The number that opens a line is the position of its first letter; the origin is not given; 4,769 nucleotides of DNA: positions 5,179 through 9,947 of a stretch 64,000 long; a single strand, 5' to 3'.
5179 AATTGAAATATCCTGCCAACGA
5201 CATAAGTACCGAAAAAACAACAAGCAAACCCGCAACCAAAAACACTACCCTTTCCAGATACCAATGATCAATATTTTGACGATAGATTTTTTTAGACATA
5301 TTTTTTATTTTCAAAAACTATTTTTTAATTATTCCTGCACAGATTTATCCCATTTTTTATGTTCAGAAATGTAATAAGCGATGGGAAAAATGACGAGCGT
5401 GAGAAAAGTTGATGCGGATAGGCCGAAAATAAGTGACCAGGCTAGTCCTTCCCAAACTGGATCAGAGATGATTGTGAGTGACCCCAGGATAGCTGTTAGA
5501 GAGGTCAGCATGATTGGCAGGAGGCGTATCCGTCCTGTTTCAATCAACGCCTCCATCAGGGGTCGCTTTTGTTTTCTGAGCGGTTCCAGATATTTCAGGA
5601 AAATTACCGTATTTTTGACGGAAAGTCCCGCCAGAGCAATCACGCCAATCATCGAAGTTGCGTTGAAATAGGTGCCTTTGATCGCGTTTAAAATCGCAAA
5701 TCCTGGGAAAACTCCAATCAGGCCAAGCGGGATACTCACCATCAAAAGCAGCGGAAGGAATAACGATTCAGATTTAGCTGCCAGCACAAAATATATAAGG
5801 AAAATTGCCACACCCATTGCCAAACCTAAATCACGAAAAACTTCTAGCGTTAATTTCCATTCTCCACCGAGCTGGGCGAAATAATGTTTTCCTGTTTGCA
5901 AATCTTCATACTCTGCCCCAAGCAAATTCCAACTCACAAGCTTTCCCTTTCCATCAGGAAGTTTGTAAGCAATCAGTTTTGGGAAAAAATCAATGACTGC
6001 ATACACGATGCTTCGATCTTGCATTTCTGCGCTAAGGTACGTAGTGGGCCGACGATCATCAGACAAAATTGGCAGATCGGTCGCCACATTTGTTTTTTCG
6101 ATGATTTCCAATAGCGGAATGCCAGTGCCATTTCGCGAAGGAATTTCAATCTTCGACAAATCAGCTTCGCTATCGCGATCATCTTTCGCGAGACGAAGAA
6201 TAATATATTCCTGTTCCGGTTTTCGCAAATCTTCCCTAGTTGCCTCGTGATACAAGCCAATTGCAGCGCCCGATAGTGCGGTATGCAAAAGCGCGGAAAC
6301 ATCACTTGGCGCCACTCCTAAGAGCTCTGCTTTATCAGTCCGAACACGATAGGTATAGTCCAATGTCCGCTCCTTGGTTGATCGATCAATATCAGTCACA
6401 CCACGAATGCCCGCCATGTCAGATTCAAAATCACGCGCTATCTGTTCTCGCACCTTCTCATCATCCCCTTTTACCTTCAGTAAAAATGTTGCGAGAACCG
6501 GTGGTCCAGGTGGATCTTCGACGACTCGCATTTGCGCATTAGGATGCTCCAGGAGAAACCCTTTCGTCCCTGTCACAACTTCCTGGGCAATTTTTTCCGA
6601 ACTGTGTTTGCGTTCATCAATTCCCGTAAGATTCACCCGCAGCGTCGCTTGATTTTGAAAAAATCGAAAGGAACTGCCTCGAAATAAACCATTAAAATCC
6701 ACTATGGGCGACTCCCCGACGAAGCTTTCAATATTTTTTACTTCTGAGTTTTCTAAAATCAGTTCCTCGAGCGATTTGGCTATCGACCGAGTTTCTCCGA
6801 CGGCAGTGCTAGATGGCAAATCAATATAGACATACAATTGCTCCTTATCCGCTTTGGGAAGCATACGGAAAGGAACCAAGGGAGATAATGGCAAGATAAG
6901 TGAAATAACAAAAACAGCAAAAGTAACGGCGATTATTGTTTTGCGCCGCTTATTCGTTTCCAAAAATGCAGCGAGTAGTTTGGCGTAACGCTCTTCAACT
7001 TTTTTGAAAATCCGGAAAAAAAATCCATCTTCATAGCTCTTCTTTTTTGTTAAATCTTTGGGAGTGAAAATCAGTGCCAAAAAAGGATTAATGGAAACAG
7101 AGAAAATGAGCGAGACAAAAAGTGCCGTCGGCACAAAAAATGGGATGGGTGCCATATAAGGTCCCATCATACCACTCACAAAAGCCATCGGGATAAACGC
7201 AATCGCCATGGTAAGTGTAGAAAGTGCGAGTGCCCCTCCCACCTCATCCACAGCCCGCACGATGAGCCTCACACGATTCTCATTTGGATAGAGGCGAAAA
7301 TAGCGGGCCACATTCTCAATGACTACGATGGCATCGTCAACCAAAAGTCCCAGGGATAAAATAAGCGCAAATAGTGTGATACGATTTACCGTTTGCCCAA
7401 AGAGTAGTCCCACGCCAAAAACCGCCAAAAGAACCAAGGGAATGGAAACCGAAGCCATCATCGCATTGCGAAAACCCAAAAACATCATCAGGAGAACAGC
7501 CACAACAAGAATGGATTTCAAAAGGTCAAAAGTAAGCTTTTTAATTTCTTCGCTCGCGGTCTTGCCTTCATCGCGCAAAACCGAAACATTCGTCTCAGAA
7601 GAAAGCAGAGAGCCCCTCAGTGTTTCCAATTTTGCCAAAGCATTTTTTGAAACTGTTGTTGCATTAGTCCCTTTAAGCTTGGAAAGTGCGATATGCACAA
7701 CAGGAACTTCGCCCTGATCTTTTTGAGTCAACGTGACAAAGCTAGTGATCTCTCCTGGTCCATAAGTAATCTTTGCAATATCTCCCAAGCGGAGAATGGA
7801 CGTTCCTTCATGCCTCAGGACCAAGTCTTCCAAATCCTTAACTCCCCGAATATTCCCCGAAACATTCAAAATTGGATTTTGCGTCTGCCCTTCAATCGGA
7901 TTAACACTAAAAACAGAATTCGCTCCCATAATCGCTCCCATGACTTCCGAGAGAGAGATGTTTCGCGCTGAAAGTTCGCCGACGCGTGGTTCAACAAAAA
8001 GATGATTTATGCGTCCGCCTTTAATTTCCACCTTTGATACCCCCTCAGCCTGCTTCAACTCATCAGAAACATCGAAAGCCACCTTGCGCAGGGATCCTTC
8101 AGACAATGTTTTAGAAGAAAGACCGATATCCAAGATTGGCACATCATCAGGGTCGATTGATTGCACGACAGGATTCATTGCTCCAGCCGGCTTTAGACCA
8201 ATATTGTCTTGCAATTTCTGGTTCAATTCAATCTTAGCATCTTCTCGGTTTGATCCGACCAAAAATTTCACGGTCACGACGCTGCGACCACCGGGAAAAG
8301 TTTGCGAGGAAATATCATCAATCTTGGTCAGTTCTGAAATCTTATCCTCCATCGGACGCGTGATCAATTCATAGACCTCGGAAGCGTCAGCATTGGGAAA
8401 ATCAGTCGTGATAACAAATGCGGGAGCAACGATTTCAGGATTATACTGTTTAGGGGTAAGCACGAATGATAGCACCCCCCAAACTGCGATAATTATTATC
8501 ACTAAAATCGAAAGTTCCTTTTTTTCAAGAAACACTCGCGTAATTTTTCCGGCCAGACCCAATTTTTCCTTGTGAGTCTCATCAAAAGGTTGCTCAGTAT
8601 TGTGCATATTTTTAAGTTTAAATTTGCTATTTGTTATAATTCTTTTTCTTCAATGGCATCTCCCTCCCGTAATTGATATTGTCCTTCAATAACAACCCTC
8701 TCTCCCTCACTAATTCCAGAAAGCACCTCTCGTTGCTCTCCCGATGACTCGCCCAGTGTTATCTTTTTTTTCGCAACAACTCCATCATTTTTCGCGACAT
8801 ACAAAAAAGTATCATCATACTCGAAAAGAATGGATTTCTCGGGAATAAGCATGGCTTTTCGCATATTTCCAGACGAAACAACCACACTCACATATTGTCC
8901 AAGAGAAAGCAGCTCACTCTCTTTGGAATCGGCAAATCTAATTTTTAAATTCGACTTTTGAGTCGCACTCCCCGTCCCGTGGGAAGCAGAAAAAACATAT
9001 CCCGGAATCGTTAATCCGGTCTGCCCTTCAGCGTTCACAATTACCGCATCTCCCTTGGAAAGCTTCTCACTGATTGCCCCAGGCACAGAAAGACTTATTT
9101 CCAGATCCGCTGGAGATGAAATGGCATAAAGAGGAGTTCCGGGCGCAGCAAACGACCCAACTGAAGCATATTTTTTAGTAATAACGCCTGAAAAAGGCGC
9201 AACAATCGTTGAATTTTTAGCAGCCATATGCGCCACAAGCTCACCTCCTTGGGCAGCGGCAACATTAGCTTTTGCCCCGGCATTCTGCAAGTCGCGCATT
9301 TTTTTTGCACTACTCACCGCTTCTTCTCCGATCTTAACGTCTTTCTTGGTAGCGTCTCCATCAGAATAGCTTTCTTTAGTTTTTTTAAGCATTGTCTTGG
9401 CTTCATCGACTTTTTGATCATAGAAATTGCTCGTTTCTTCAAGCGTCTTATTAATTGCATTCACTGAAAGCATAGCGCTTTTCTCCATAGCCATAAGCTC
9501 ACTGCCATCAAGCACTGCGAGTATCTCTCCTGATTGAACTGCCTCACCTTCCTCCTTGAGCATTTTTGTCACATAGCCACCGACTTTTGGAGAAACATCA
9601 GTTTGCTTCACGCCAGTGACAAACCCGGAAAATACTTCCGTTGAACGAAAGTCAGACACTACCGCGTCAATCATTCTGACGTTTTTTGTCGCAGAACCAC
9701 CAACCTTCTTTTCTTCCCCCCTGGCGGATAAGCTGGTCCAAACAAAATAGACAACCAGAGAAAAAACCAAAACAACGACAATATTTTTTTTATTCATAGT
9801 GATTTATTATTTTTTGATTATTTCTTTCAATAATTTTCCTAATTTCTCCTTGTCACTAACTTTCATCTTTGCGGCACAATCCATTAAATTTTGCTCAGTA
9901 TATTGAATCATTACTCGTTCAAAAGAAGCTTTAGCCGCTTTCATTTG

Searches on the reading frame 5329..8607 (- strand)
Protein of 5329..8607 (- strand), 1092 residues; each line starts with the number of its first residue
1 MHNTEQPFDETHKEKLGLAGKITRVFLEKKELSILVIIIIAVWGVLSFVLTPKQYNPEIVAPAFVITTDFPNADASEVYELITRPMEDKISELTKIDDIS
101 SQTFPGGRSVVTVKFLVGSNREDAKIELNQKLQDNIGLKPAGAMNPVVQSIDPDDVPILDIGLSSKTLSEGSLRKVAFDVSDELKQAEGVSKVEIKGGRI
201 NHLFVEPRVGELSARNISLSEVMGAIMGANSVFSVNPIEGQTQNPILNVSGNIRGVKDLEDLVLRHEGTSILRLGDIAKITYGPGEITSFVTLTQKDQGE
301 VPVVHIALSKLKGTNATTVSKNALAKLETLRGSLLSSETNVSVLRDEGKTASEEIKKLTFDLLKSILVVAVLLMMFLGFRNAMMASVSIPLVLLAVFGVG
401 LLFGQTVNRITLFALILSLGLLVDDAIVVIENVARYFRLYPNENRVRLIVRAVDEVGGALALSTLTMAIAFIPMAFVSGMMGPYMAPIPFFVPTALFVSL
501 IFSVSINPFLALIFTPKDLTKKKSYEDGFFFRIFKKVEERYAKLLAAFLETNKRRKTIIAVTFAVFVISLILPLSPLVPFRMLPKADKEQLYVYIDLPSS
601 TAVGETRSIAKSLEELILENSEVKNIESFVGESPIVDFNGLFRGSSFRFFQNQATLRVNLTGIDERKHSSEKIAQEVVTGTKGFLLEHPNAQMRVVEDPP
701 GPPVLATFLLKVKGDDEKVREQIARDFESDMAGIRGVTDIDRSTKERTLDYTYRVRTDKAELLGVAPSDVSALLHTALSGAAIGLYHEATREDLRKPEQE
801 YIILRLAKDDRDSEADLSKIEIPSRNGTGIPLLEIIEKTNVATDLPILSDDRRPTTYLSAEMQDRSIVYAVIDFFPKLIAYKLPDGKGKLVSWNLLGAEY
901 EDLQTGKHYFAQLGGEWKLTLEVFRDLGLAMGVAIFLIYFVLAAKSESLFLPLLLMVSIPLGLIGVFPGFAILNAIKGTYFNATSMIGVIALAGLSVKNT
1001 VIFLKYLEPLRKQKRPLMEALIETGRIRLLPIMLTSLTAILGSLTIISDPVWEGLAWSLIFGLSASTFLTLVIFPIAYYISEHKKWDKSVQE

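Call 10: search_protein_families(library=pfam, proteins=[window:5329-8607:-], max_evalue=0.001)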
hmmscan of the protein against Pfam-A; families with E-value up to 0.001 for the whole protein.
window:5329-8607:- (1092 aa): 3 families
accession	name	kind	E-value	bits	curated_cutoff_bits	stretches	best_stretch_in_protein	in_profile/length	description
PF00873.25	ACR_tran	-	1.7e-144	483.3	28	1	23-1080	2-1019/1021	AcrB/AcrD/AcrF family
PF03176.21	MMPL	-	9e-05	22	20.5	1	364-534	149-323/333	MMPL family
PF02355.23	SecD_SecF_C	-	0.00026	20.9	20.5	0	922-1072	28-177/189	Protein export membrane protein SecD/SecF, C-terminal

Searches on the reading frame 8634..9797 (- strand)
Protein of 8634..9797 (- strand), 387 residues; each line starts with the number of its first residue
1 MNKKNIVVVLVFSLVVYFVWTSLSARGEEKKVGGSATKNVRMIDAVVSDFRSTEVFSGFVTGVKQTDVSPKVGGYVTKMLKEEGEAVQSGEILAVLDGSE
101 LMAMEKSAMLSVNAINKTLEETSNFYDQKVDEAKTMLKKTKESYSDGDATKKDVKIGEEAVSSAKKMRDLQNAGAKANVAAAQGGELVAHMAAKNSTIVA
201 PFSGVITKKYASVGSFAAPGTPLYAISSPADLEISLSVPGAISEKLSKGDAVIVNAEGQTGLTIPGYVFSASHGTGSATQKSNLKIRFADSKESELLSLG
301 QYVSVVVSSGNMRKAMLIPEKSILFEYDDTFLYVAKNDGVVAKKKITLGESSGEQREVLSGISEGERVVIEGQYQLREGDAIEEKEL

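Call 75: search_protein_families(library=pfam, proteins=[window:8634-9797:-], max_evalue=0.001)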
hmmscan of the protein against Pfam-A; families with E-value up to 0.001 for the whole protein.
window:8634-9797:- (387 aa): 3 families
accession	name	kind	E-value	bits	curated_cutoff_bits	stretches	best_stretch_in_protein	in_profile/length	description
PF13437.12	HlyD_3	-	2.1e-15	57.8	22.2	1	197-295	1-101/106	HlyD family secretion protein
PF16576.10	HlyD_D23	-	2.6e-14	53.4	30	1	64-291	18-204/214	Barrel-sandwich domain of CusB or HlyD membrane-fusion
PF00364.28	Biotin_lipoyl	-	0.0002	21.5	22.1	0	67-96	44-73/73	Biotin-requiring enzyme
